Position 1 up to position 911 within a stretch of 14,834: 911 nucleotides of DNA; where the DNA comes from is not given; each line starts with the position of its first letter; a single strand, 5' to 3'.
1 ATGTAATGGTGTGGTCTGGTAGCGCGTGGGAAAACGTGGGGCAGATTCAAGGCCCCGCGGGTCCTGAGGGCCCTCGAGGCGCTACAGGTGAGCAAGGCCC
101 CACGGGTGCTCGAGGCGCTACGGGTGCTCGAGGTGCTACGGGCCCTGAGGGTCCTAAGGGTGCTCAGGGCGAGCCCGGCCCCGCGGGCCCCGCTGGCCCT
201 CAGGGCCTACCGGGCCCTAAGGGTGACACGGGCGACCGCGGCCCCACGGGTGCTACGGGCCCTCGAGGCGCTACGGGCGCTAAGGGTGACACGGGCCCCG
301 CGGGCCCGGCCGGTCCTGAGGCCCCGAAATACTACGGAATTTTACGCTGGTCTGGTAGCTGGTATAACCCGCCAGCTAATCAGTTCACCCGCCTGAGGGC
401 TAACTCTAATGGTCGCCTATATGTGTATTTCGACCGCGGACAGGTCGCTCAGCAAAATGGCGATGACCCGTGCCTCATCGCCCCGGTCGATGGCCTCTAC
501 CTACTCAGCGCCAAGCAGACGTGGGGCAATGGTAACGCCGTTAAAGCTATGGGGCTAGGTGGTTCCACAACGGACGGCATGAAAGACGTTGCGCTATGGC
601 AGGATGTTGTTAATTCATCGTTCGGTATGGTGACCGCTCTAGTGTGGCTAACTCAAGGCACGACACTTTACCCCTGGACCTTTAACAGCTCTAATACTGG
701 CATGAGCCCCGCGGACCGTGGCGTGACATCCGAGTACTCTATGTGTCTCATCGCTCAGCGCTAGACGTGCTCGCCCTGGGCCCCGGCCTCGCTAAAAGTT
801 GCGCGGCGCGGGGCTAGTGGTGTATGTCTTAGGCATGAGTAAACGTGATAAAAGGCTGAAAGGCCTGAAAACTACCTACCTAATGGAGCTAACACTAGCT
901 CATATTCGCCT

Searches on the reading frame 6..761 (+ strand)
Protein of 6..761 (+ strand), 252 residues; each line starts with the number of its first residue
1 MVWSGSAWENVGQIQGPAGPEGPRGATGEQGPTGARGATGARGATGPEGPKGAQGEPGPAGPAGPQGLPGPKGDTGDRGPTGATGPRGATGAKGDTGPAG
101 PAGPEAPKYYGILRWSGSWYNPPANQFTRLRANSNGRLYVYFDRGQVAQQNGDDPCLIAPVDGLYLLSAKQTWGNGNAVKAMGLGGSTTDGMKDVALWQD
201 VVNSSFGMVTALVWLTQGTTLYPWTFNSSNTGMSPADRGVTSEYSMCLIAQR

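Call 84: search_protein_families(library=phrogs, proteins=[window:6-761:+], max_evalue=0.001)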
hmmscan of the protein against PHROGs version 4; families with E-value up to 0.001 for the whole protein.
window:6-761:+ (252 aa): 37 families (the best 25 are shown)
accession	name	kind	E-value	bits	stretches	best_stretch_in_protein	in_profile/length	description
phrog_6320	-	tail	2e-30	107.3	1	15-104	112-201/745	tail fiber protein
phrog_5073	-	tail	4.3e-25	89.7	1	15-106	272-363/519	tail fiber protein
phrog_366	-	tail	4.5e-22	80.1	2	43-132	321-393/474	tail fiber protein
phrog_8745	-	tail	3.2e-21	75.5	1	15-107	1382-1483/1803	tail fiber protein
phrog_819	-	tail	3.8e-20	72.7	1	2-57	616-674/1024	tail protein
phrog_3904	-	tail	9.8e-15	54.9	2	2-44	844-890/1086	tail fiber protein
phrog_3420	-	unknown function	5.9e-14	51.6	1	14-105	229-327/929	-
phrog_1806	-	tail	9.9e-13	49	1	15-106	105-200/276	collagen like minor tail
phrog_1658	-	unknown function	1.4e-12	48.9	2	12-79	42-109/239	-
phrog_29268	-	unknown function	2e-11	43.8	1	11-103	413-499/653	-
phrog_30509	-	tail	8.7e-11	42.4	2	15-85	44-114/254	collagen like minor tail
phrog_17587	-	tail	9.7e-10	38.5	2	49-108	351-410/641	tail fiber protein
phrog_10972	-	tail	2e-09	38.4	2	70-107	157-194/343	tail fiber protein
phrog_38806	-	unknown function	3e-09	37.6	2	49-105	76-132/285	-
phrog_18350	-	tail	3.9e-09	37.5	1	11-111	94-201/253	tail fiber protein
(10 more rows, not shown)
